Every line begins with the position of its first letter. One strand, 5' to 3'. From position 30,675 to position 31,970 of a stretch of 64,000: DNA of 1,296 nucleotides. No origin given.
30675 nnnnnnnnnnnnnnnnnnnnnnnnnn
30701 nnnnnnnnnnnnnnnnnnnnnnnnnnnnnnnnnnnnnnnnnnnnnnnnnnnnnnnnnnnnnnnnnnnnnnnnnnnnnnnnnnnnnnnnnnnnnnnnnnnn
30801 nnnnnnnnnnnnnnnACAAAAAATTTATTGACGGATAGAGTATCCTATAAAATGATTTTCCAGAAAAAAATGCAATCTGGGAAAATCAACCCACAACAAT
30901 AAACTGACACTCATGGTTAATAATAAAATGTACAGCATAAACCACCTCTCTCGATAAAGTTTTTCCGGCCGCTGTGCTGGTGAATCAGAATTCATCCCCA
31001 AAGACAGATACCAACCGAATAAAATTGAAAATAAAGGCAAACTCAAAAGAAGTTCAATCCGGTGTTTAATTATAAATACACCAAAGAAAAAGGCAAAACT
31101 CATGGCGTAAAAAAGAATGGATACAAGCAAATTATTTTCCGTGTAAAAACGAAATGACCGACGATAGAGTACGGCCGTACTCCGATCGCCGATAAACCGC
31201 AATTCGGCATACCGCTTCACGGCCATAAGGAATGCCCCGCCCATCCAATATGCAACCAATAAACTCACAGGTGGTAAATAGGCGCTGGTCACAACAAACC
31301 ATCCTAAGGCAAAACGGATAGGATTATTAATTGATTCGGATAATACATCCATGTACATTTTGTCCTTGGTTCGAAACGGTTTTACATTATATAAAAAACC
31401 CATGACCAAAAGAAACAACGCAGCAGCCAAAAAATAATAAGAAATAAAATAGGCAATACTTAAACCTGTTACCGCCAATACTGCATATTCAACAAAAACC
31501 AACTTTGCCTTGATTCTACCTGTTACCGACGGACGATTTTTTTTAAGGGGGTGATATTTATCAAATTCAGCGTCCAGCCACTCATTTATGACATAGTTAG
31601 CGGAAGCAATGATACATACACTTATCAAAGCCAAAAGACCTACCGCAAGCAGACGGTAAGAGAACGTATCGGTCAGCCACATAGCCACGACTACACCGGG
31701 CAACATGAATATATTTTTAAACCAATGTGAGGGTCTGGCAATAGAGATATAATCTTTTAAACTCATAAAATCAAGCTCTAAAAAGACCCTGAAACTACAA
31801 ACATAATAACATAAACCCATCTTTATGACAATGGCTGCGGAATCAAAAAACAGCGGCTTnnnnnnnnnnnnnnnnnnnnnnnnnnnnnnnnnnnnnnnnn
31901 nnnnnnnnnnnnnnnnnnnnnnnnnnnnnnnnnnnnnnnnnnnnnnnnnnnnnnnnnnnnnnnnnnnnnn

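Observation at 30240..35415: UbiA-like prenyltransferase plus HAD phosphatase plus GT2 plus two GT-C genes: candidate lipid-linked pentose (decaprenyl-phosphoribose-like) pathway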

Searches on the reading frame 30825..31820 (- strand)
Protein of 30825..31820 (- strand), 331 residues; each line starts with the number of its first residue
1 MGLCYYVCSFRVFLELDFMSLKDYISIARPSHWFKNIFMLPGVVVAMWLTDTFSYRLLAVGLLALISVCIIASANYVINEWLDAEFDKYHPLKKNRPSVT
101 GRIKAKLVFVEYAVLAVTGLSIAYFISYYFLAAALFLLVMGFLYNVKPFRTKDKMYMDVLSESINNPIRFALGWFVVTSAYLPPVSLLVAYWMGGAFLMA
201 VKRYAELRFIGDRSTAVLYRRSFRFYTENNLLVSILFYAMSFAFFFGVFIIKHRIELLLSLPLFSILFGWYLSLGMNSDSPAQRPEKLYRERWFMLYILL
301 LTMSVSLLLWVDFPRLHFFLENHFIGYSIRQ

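Call 4: search_protein_families(library=pfam, proteins=[window:30825-31820:-], max_evalue=0.01)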
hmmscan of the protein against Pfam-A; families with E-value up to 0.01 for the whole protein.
window:30825-31820:- (331 aa): 1 family
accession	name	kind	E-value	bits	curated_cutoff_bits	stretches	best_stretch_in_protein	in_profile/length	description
PF01040.23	UbiA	-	4.8e-24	85.4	34.2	1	40-287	2-242/250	UbiA prenyltransferase family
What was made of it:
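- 30825..31766 (-): UbiA-superfamily membrane protein, 313 aa (ORF open to 31820). Predicted polyprenyl-phosphate 5-phosphoribosyltransferase (PPPRS-like). PF01040 E=4.8e-24 (call 4).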

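Call 5: search_protein_families(library=ncbifam, proteins=[window:30825-31820:-], max_evalue=0.01)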
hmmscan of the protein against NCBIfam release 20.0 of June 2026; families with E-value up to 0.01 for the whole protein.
window:30825-31820:- (331 aa): 19 families
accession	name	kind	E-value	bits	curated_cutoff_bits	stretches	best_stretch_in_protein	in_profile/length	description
NF006088.0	PRK08238.1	equivalog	6.5e-21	74.5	351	1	19-224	190-387/482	UbiA family prenyltransferase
NF008977.0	PRK12324.1-2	equivalog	1.3e-20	74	234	1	21-245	2-220/297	decaprenyl-phosphate phosphoribosyltransferase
NF008976.0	PRK12324.1-1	equivalog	3.9e-19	69.1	474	1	25-251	22-242/306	decaprenyl-phosphate phosphoribosyltransferase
NF008978.0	PRK12324.1-4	equivalog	4.3e-19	68.6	207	1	24-231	35-234/322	decaprenyl-phosphate phosphoribosyltransferase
NF009523.0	PRK12884.1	equivalog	1.9e-14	53.5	269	1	20-147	3-123/279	prenyltransferase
NF005742.0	PRK07566.1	equivalog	1.5e-11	44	313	1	20-159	27-164/315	chlorophyll synthase ChlG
NF041585.1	MqnP_Cj_Hp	exception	1.8e-10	40.8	375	1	34-257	15-231/281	menaquinone biosynthesis prenyltransferase MqnP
NF009515.0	PRK12874.1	equivalog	3.1e-10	39.9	392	1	33-253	21-234/291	4-hydroxybenzoate polyprenyltransferase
TIGR01476.1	chlor_syn_BchG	subfamily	1.2e-09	38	212.3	1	25-161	4-139/283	(bacterio)chlorophyll synthase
TIGR01473.1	cyoE_ctaB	equivalog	1.3e-08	35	210.3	1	22-144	1-118/281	heme o synthase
NF003348.0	PRK04375.1-1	equivalog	3.5e-08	33.2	285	1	19-312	1-282/292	heme o synthase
NF009522.0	PRK12883.1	equivalog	1.9e-06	27.6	353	1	19-147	1-123/279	geranylgeranylglycerol-phosphate geranylgeranyltransferase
NF009516.0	PRK12875.1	equivalog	3.4e-06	26.3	205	1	24-207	20-197/292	prenyltransferase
NF009521.0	PRK12882.1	equivalog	2.8e-05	23.5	296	1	20-145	4-123/280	geranylgeranylglycerol-phosphate geranylgeranyltransferase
NF009609.0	PRK13106.1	equivalog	4.4e-05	23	349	1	37-138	28-123/301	prenyltransferase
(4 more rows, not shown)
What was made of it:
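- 30825..31766 (-): Best NCBIfam models are PRK08238 and three DPPR-synthase models at 68-74 bits, all below their cut-offs (call 5).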

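Call 6: search_solved_structures(query=window:30825-31820:-, max_evalue=1, show_alignments=2)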
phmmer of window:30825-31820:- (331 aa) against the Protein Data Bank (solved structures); distinct sequences matched with E-value up to 1: 3.
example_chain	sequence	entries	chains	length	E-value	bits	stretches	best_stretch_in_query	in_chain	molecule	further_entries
8j8j_D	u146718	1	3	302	4.8e-14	55.8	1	25-249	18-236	Decaprenyl-phosphate phosphoribosyltransferase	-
6m31_A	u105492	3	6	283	0.00033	23.5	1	21-147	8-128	Digeranylgeranylglyceryl phosphate synthase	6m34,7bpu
6sz9_A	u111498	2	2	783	0.98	12.1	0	112-155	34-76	IcmO (DotL)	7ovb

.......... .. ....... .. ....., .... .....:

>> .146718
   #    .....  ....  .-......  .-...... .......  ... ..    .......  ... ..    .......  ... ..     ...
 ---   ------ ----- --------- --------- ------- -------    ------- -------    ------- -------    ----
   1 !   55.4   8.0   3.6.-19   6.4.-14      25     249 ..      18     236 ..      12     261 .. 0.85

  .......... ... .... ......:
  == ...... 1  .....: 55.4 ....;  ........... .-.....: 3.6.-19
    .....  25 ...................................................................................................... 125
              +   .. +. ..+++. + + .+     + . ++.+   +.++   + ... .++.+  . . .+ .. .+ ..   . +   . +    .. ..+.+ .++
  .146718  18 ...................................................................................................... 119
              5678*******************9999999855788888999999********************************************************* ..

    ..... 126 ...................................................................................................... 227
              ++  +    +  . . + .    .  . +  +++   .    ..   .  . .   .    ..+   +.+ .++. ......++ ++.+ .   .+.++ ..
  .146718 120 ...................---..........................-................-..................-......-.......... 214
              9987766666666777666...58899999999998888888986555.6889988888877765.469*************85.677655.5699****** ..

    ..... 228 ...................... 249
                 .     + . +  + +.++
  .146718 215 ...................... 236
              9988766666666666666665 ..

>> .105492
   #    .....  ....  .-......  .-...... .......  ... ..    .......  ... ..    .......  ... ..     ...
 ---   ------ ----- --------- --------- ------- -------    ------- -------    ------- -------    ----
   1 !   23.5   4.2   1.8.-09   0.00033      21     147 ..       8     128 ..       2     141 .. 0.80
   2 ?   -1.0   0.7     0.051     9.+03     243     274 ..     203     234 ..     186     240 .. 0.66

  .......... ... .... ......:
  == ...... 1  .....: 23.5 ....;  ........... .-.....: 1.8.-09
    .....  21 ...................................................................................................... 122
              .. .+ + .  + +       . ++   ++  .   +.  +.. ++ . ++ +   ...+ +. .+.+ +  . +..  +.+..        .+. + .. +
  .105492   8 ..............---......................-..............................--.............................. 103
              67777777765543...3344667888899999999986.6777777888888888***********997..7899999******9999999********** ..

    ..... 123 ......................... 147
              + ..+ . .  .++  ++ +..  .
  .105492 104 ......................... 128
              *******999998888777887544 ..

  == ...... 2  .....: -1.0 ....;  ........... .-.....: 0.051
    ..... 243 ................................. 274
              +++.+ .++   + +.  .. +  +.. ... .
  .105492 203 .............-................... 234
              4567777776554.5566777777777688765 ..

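Call 8: find_homologous_proteins(query=window:30825-31820:-, max_evalue=0.00001)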
Query window:30825-31820:- (331 aa): 4780 proteins with E <= 0.00001 among 8000 candidates; the best 120 are listed.
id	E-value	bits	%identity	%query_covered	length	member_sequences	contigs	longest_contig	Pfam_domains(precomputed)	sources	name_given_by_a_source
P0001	9.6e-201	684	100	95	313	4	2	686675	PF01040.24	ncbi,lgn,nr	ncbi:MAG: UbiA prenyltransferase family protein [Candidatus Magasanikbacteria bacterium]|nr:UbiA pre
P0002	3.0e-162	558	79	94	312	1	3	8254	PF01040.24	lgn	-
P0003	2.6e-157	542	77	95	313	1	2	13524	PF01040.24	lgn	-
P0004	1.5e-153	529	76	93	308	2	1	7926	PF01040.24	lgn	-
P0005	1.1e-149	516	74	92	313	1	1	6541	PF01040.24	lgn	-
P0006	5.0e-149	514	74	92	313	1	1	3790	PF01040.24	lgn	-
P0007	5.5e-134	465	68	92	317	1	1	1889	PF01040.24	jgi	jgi:decaprenyl-phosphate phosphoribosyltransferase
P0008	1.1e-131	457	66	94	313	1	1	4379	PF01040.24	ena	-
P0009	2.5e-128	446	64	92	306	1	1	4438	PF01040.24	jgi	jgi:decaprenyl-phosphate phosphoribosyltransferase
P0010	1.5e-126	440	66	93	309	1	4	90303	PF01040.24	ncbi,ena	-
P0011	1.9e-126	440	63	93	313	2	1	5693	PF01040.24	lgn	-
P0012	6.6e-126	438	66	92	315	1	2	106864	PF01040.24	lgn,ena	-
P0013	9.6e-126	438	64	93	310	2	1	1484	PF01040.24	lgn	-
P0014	1.2e-125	437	64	93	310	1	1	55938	PF01040.24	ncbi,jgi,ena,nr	ncbi:MAG TPA: UbiA prenyltransferase family protein [Candidatus Methylomirabilis sp.]|nr:UbiA prenyl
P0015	3.5e-124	433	63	92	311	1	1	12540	PF01040.24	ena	-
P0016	3.6e-124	433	65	93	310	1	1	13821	PF01040.24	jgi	jgi:4-hydroxybenzoate polyprenyltransferase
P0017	8.0e-124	431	64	94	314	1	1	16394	PF01040.24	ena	-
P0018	3.9e-123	429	62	93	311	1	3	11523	PF01040.24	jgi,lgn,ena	jgi:4-hydroxybenzoate polyprenyltransferase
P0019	6.9e-122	425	63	93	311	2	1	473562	PF01040.24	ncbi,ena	-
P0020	9.2e-122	425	63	93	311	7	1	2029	PF01040.24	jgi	-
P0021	1.6e-121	424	62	92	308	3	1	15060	PF01040.24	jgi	jgi:decaprenyl-phosphate phosphoribosyltransferase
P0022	1.8e-121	424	64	92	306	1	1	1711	PF01040.24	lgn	-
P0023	3.7e-121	423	61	94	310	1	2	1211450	PF01040.24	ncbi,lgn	-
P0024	6.7e-121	422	61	92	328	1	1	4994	PF01040.24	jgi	jgi:decaprenyl-phosphate phosphoribosyltransferase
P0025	7.4e-121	422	63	93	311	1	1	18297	PF01040.24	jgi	jgi:4-hydroxybenzoate polyprenyltransferase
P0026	8.1e-121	422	62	93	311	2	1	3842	PF01040.24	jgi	-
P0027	9.8e-121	421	63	93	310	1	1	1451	PF01040.24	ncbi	-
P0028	1.6e-120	421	62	92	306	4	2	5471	PF01040.24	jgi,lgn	jgi:4-hydroxybenzoate polyprenyltransferase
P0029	1.9e-120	420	63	91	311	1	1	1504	PF01040.24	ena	-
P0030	2.1e-120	420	61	93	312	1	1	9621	PF01040.24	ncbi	-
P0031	6.3e-120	419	63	92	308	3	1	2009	PF01040.24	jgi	jgi:4-hydroxybenzoate polyprenyltransferase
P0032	2.1e-119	417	60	96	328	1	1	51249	PF01040.24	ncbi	-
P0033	2.5e-119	417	63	92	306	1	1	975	PF01040.24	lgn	-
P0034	3.8e-119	416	60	93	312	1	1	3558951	PF01040.24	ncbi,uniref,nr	ncbi:UbiA prenyltransferase family protein [Candidatus Contubernalis alkaliaceticus]|uniref:UbiA pre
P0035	4.4e-119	416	60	98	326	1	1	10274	PF01040.24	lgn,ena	-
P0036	5.4e-119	416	63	91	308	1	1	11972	PF01040.24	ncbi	-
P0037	6.6e-119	415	60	94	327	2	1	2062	PF01040.24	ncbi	-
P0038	7.8e-119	415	59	92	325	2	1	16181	PF01040.24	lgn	-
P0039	9.9e-119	415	62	91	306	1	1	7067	PF01040.24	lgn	-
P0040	1.0e-118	415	62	91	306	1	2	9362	PF01040.24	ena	-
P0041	2.0e-118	414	61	92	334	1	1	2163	PF01040.24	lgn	-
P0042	3.5e-118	413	62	91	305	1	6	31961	PF01040.24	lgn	-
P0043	5.6e-118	412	61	94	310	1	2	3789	PF01040.24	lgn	-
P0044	5.9e-118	412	61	92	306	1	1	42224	PF01040.24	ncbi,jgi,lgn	jgi:4-hydroxybenzoate polyprenyltransferase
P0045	6.0e-118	412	60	92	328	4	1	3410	PF01040.24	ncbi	-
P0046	6.7e-118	412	60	93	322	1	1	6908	PF01040.24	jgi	jgi:4-hydroxybenzoate polyprenyltransferase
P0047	7.0e-118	412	59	94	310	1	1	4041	PF01040.24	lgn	-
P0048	8.5e-118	412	59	92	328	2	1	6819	PF01040.24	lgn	-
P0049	1.1e-117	411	61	92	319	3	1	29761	PF01040.24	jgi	jgi:decaprenyl-phosphate phosphoribosyltransferase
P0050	1.2e-117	411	62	93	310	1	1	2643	PF01040.24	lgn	-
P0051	1.2e-117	411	58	92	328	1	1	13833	PF01040.24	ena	-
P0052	1.4e-117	411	62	91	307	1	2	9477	PF01040.24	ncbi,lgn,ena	-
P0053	1.5e-117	411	58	93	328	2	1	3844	PF01040.24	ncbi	-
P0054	1.7e-117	411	59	92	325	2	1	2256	PF01040.24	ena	-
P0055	2.6e-117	410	60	92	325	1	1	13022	PF01040.24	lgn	-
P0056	2.8e-117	410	60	92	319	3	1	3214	PF01040.24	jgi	jgi:4-hydroxybenzoate polyprenyltransferase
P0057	3.8e-117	410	60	93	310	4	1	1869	PF01040.24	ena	-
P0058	5.1e-117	409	61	91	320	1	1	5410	PF01040.24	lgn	-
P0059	5.7e-117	409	58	92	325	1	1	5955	PF01040.24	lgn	-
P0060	5.9e-117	409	61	91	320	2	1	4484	PF01040.24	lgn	-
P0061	6.1e-117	409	61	92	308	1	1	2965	PF01040.24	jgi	jgi:4-hydroxybenzoate polyprenyltransferase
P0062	1.1e-116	408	57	94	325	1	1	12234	PF01040.24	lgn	-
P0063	1.1e-116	408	59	92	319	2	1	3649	PF01040.24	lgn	-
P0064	1.2e-116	408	61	91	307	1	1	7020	PF01040.24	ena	-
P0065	1.3e-116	408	60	93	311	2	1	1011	PF01040.24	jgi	-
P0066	1.3e-116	408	62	91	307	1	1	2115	PF01040.24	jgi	jgi:decaprenyl-phosphate phosphoribosyltransferase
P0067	1.7e-116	407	58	93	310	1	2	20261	PF01040.24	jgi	jgi:4-hydroxybenzoate polyprenyltransferase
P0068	2.4e-116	407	59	93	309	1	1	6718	PF01040.24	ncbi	-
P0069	2.4e-116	407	61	91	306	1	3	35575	PF01040.24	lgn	-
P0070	3.0e-116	407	62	93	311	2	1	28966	PF01040.24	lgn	-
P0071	3.4e-116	406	59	92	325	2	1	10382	PF01040.24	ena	-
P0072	4.9e-116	406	59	92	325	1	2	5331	PF01040.24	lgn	-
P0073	5.5e-116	406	60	92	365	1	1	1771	PF01040.24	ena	-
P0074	5.8e-116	406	61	95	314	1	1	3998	PF01040.24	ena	-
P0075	6.2e-116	406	61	93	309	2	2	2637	PF01040.24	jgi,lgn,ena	-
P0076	6.3e-116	406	58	93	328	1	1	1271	PF01040.24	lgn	-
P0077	6.8e-116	405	61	90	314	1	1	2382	PF01040.24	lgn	-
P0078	7.5e-116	405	60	93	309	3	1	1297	PF01040.24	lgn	-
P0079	9.1e-116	405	59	95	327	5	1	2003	PF01040.24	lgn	-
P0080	1.0e-115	405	58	93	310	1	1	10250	PF01040.24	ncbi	-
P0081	1.0e-115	405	60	92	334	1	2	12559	PF01040.24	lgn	-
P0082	1.1e-115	405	59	91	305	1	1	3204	PF01040.24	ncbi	-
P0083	1.1e-115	405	61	91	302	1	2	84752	PF01040.24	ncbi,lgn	-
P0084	1.2e-115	405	59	92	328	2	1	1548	PF01040.24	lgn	-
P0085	1.3e-115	405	59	91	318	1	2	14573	PF01040.24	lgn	-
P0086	1.5e-115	404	59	93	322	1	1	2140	PF01040.24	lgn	-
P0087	1.7e-115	404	60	93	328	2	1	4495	PF01040.24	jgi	-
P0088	2.3e-115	404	61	91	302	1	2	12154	PF01040.24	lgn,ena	-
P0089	3.2e-115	403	58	94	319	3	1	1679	PF01040.24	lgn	-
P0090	3.4e-115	403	60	91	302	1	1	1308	PF01040.24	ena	-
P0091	3.4e-115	403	60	92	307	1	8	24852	PF01040.24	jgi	jgi:decaprenyl-phosphate phosphoribosyltransferase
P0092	3.6e-115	403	59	92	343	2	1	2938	PF01040.24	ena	-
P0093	3.8e-115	403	58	94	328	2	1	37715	PF01040.24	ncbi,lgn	-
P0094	3.9e-115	403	58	92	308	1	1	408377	PF01040.24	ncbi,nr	ncbi:MAG: UbiA prenyltransferase family protein [Cyclobacteriaceae bacterium]|nr:UbiA prenyltransfer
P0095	4.0e-115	403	58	92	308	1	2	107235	PF01040.24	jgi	jgi:decaprenyl-phosphate phosphoribosyltransferase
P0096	4.0e-115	403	59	93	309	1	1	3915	PF01040.24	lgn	-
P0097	4.7e-115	403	61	92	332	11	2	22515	PF01040.24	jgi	-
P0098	5.0e-115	403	62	84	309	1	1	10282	PF01040.24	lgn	-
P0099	7.1e-115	402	59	92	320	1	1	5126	PF01040.24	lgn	-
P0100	7.2e-115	402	59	93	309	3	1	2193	PF01040.24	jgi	jgi:4-hydroxybenzoate polyprenyltransferase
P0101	8.3e-115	402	60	92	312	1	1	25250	PF01040.24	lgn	-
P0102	8.6e-115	402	59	92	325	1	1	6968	PF01040.24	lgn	-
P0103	1.1e-114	401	57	92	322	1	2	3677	PF01040.24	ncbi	-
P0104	3.1e-114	400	58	92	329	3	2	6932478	PF01040.24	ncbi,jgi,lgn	jgi:decaprenyl-phosphate phosphoribosyltransferase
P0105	3.7e-114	400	60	92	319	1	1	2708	PF01040.24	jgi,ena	-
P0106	3.7e-114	400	59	93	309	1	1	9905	PF01040.24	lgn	-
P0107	4.2e-114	400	58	92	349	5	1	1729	PF01040.24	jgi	jgi:decaprenyl-phosphate phosphoribosyltransferase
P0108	6.2e-114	399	59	93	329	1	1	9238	PF01040.24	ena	-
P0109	6.8e-114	399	59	91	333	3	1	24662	PF01040.24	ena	-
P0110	8.1e-114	399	58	92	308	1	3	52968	PF01040.24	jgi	jgi:decaprenyl-phosphate phosphoribosyltransferase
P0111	8.9e-114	398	57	93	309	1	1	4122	PF01040.24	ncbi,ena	-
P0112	9.0e-114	398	58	92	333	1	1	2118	PF01040.24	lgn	-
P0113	9.6e-114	398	58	91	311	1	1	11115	PF01040.24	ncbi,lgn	-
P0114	1.1e-113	398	60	91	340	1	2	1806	PF01040.24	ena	-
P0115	1.4e-113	398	60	92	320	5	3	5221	PF01040.24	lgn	-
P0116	2.1e-113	397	57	92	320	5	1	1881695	PF01040.24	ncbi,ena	-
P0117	2.2e-113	397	60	93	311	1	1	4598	PF01040.24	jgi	jgi:4-hydroxybenzoate polyprenyltransferase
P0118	2.5e-113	397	59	92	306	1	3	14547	PF01040.24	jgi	jgi:4-hydroxybenzoate polyprenyltransferase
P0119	3.0e-113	397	57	91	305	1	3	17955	PF01040.24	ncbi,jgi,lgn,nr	ncbi:MAG: UbiA prenyltransferase family protein [Prolixibacteraceae bacterium]|jgi:decaprenyl-phosph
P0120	3.0e-113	397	58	92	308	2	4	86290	PF01040.24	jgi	jgi:decaprenyl-phosphate phosphoribosyltransferase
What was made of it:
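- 30825..31766 (-): Identical to an NCBI protein named from a Candidatus Magasanikbacteria MAG (call 8).
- Some JGI records name homologs 4-hydroxybenzoate polyprenyltransferase (call 8).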

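Call 10: find_encoding_contigs(protein=P0034, flank=10000, max_places=3)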
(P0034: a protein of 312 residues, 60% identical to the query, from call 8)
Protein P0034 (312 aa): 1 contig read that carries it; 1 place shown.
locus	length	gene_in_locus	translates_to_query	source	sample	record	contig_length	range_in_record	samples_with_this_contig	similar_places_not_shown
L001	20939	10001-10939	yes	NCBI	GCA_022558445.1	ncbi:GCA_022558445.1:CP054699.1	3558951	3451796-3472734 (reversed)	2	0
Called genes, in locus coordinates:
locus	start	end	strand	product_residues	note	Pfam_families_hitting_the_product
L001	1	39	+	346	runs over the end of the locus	PF06277:EutA (faint), PF06723:MreB_Mbl, PF00022:Actin, PF11104:PilM_2 (faint), PF00012:HSP70, PF14450:FtsA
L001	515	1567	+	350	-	PF02811:PHP (weak)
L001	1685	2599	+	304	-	PF03816:LytR_cpsA_psr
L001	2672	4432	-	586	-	PF01832:Glucosaminidase, PF08239:SH3_3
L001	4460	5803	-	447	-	-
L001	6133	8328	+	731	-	-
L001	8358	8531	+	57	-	-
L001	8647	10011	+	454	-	-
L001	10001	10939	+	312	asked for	PF01040:UbiA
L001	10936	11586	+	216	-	PF00702:Hydrolase, PF13419:HAD_2, PF13242:Hydrolase_like (weak)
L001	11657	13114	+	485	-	PF03062:MBOAT, PF13813:MBOAT_2 (weak)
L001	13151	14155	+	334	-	-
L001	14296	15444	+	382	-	PF02706:Wzz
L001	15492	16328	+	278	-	PF01061:ABC2_membrane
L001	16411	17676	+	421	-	PF00005:ABC_tran, PF14524:Wzt_C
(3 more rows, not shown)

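Call 11: find_encoding_contigs(protein=P0094, flank=10000, max_places=3)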
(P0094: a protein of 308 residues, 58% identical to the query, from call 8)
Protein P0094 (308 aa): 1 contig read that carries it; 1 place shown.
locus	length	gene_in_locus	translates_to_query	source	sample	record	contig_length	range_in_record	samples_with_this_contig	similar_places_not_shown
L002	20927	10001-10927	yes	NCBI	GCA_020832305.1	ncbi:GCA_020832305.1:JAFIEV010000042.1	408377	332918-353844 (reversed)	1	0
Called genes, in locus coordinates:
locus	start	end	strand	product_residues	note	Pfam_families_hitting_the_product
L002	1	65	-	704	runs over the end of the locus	PF02449:Glyco_hydro_42, PF08532:Glyco_hydro_42M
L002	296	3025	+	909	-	PF00686:CBM_20, PF02446:Glyco_hydro_77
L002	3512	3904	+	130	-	PF00072:Response_reg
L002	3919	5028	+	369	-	PF00072:Response_reg (weak), PF02397:Bac_transf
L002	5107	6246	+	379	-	PF13641:Glyco_tranf_2_3, PF13632:Glyco_trans_2_3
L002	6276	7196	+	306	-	PF00535:Glycos_transf_2, PF10111:Glyco_tranf_2_2, PF13641:Glyco_tranf_2_3, PF13632:Glyco_trans_2_3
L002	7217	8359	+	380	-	PF13439:Glyco_transf_4, PF13579:Glyco_trans_4_4 (weak), PF00534:Glycos_transf_1, PF20706:GT4-conflict, PF13692:Glyco_trans_1_4, PF13524:Glyco_trans_1_2 (weak)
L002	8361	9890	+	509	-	-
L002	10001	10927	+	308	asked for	PF01040:UbiA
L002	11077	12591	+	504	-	PF13231:PMT_2 (weak)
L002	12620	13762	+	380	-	PF13439:Glyco_transf_4, PF20706:GT4-conflict, PF00534:Glycos_transf_1, PF13692:Glyco_trans_1_4, PF13524:Glyco_trans_1_2 (weak)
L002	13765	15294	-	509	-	-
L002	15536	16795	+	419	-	PF00534:Glycos_transf_1, PF13692:Glyco_trans_1_4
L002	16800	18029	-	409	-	PF13524:Glyco_trans_1_2 (faint), PF00534:Glycos_transf_1, PF13692:Glyco_trans_1_4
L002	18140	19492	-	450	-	PF01943:Polysacc_synt, PF13440:Polysacc_synt_3, PF01554:MatE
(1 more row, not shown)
